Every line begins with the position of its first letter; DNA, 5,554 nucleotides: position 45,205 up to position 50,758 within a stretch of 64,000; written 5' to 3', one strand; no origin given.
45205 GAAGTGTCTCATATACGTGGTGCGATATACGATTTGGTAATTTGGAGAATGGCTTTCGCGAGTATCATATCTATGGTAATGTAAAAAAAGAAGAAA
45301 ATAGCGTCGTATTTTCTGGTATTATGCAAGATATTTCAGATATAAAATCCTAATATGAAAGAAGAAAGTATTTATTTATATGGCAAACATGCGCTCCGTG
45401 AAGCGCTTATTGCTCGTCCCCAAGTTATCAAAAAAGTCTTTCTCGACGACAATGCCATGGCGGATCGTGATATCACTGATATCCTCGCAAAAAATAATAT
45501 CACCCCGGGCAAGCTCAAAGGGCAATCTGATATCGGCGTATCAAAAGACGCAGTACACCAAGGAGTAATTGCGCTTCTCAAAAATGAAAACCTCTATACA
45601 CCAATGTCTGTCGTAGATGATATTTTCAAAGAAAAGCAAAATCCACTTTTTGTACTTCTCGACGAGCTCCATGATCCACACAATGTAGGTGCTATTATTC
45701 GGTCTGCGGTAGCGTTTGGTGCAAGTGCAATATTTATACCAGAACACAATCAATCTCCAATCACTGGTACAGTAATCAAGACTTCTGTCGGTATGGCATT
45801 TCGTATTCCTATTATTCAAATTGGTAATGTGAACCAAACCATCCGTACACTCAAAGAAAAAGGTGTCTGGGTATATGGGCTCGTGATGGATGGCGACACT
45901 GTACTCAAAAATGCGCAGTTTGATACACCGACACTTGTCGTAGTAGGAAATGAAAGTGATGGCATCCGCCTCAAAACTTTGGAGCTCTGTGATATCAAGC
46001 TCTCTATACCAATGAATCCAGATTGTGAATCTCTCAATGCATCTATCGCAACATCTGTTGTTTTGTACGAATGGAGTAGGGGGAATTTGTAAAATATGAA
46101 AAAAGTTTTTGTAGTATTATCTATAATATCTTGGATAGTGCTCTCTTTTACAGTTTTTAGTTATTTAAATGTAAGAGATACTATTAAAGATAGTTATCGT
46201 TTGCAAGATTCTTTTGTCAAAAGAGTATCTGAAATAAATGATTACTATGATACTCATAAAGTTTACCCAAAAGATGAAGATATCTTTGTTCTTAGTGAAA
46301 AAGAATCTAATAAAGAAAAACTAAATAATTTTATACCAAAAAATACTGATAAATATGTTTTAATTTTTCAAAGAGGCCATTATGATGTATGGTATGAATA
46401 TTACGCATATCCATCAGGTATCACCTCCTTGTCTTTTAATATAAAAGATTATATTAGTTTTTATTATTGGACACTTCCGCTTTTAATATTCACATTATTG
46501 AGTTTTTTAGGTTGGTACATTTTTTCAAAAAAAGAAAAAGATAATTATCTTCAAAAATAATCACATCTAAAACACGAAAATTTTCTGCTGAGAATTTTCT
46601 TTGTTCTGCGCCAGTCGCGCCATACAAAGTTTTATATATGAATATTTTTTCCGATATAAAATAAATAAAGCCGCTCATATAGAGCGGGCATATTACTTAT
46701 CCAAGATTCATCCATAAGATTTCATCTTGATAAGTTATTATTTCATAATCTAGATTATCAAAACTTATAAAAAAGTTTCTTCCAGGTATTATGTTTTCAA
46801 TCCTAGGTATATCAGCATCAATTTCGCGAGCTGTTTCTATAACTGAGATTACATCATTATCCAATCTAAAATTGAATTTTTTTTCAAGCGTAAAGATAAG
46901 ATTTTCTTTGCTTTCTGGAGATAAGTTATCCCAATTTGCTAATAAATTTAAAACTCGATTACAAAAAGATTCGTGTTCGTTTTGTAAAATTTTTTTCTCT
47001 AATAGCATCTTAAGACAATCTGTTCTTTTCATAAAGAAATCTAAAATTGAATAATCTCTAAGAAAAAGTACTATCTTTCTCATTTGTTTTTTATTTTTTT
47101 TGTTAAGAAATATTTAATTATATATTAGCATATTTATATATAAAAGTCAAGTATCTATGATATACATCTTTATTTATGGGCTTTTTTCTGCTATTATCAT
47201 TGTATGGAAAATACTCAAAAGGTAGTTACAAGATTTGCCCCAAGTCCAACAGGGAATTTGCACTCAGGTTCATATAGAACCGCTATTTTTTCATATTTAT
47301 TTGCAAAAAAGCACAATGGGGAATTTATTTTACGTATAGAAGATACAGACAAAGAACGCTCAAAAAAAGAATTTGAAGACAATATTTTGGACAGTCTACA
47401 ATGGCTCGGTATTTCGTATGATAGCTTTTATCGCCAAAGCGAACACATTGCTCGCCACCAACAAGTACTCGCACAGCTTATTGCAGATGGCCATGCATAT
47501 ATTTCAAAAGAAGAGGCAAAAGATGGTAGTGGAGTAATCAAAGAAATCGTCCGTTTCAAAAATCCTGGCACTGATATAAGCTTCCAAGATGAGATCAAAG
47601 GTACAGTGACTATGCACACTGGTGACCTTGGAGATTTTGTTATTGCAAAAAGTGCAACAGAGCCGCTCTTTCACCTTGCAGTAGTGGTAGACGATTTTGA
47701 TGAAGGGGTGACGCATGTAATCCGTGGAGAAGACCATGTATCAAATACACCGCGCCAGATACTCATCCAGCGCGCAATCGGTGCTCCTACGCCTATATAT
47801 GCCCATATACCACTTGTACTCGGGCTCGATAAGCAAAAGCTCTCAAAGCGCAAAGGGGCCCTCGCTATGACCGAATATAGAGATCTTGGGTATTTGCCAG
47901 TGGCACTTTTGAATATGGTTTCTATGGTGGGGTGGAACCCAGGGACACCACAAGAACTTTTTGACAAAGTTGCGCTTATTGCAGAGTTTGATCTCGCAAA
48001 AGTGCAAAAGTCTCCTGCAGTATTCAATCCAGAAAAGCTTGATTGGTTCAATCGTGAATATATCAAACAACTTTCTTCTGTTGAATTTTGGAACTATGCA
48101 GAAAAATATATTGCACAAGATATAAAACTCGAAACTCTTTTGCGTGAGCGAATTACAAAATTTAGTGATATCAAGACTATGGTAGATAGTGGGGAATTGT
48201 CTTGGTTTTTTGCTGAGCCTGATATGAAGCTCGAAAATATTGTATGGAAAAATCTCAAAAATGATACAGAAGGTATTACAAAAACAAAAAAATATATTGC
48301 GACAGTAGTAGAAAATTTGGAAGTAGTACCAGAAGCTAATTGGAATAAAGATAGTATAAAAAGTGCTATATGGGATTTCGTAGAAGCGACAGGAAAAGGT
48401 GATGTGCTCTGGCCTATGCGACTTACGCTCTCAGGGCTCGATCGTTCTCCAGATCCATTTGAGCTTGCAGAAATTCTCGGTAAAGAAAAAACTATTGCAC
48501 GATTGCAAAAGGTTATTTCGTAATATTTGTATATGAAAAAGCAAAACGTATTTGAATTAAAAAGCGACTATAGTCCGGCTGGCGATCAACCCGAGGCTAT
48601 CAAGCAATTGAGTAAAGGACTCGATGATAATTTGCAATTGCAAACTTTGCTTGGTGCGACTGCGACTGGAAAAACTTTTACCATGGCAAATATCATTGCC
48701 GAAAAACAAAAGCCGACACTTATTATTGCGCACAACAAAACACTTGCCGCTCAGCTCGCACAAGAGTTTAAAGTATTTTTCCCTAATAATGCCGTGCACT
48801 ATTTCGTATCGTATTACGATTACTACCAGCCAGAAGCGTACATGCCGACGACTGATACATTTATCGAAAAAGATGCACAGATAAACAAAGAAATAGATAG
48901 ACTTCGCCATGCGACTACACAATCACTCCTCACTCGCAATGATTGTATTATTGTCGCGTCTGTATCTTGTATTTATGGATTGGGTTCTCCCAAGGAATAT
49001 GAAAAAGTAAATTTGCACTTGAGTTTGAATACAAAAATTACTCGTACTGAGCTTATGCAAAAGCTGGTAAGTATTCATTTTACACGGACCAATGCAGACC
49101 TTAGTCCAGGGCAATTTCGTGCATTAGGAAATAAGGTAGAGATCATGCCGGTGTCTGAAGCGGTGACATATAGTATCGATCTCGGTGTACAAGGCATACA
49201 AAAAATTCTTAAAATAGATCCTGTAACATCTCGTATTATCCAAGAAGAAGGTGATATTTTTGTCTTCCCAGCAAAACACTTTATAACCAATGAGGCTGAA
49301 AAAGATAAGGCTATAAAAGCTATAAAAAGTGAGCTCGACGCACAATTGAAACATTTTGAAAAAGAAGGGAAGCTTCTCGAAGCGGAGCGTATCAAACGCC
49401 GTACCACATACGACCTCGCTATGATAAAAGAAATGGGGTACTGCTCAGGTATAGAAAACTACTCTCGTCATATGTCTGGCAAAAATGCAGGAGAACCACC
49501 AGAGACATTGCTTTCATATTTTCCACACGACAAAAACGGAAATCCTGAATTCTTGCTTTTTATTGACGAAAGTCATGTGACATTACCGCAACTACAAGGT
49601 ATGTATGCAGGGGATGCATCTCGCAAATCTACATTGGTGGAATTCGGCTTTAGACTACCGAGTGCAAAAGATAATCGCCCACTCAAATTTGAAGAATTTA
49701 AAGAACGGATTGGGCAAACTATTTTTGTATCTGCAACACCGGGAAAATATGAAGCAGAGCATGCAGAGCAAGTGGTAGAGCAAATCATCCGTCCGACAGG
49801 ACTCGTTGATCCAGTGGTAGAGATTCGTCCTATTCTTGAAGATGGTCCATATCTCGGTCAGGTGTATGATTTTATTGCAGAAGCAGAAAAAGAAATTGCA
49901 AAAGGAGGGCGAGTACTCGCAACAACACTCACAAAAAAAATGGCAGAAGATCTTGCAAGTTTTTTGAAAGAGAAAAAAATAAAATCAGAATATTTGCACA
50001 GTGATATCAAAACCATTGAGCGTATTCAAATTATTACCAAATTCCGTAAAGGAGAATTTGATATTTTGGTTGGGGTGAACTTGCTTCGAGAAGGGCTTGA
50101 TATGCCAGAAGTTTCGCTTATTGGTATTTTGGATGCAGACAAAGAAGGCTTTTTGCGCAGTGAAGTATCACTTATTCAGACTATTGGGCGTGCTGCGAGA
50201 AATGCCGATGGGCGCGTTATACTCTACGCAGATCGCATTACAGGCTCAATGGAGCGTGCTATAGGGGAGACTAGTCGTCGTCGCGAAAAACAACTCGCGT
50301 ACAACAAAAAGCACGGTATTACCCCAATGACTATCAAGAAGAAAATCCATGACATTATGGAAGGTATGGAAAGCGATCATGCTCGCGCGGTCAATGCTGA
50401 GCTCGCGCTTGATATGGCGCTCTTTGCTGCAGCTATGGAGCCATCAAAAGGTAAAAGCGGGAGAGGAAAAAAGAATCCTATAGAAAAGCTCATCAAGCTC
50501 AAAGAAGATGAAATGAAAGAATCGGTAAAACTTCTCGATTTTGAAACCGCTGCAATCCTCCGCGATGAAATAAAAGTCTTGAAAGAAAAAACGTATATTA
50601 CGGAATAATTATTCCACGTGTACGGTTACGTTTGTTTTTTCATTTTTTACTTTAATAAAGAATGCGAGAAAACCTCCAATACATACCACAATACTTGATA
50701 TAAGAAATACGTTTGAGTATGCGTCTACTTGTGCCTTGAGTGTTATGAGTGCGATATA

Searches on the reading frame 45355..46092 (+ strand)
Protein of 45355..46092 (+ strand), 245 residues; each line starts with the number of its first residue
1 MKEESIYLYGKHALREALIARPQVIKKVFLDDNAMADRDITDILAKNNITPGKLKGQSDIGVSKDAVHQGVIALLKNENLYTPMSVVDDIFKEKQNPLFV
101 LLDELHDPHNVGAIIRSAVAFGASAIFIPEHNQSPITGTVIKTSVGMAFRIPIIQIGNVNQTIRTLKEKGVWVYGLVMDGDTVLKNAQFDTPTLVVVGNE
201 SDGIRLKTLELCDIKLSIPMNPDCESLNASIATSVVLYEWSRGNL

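Call 6: search_protein_families(library=pfam, proteins=[window:45355-46092:+], max_evalue=0.001)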
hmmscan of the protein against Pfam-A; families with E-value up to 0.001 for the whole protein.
window:45355-46092:+ (245 aa): 2 families
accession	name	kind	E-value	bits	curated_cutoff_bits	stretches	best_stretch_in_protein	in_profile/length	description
PF00588.24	SpoU_methylase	-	1.4e-39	135.8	29.7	1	98-238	2-142/142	SpoU rRNA Methylase family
PF08032.17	SpoU_sub_bind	-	2.2e-09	38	22.8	1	7-77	1-72/76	RNA 2'-O ribose methyltransferase substrate binding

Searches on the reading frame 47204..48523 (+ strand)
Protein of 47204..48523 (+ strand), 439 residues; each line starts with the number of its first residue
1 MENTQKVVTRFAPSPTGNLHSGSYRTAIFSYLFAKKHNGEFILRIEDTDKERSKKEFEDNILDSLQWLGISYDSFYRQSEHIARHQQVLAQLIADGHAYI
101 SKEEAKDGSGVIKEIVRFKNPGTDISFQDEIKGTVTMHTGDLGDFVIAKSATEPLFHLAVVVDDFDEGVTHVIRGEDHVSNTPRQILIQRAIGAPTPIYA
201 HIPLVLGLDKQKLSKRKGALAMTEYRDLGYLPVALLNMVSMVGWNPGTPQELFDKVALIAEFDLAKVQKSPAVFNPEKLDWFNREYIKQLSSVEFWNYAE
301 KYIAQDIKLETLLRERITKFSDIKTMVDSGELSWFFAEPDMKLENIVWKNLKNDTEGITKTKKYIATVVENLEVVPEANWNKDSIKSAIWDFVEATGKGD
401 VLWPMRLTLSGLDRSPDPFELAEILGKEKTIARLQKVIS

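Call 5: search_protein_families(library=pfam, proteins=[window:47204-48523:+], max_evalue=0.001)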
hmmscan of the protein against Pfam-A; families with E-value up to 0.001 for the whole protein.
window:47204-48523:+ (439 aa): 2 families
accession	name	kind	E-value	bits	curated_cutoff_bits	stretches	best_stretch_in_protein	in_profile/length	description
PF00749.27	tRNA-synt_1c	-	3.1e-82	276.5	23.4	2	110-281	140-314/314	tRNA synthetases class I (E and Q), catalytic domain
PF19269.4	Anticodon_2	-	3.7e-19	69.9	23.6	1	283-438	12-141/141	Anticodon binding domain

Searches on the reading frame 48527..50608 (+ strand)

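Call 5: search_protein_families(library=pfam, proteins=[window:48527-50608:+], max_evalue=0.001)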
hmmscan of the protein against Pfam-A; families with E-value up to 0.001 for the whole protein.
window:48527-50608:+ (693 aa): 6 families
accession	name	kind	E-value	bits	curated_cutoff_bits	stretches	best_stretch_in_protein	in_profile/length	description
PF12344.14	UvrB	-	2.8e-23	81.9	27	1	566-607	1-42/43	Ultra-violet resistance protein B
PF00271.37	Helicase_C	-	2.4e-21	76.5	23.5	1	456-559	11-109/110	Helicase conserved C-terminal domain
PF17757.6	UvrB_inter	-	2.1e-17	63.4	22.9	1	163-252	1-91/91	UvrB interaction domain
PF04851.21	ResIII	-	1.1e-09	38.9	22.5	1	19-142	6-130/164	Type III restriction enzyme, res subunit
PF02151.25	UVR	-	1.4e-07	31.5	21.5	1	653-687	1-35/36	UvrB/uvrC motif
PF00270.35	DEAD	-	0.0001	22.5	26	0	21-91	4-77/167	DEAD/DEAH box helicase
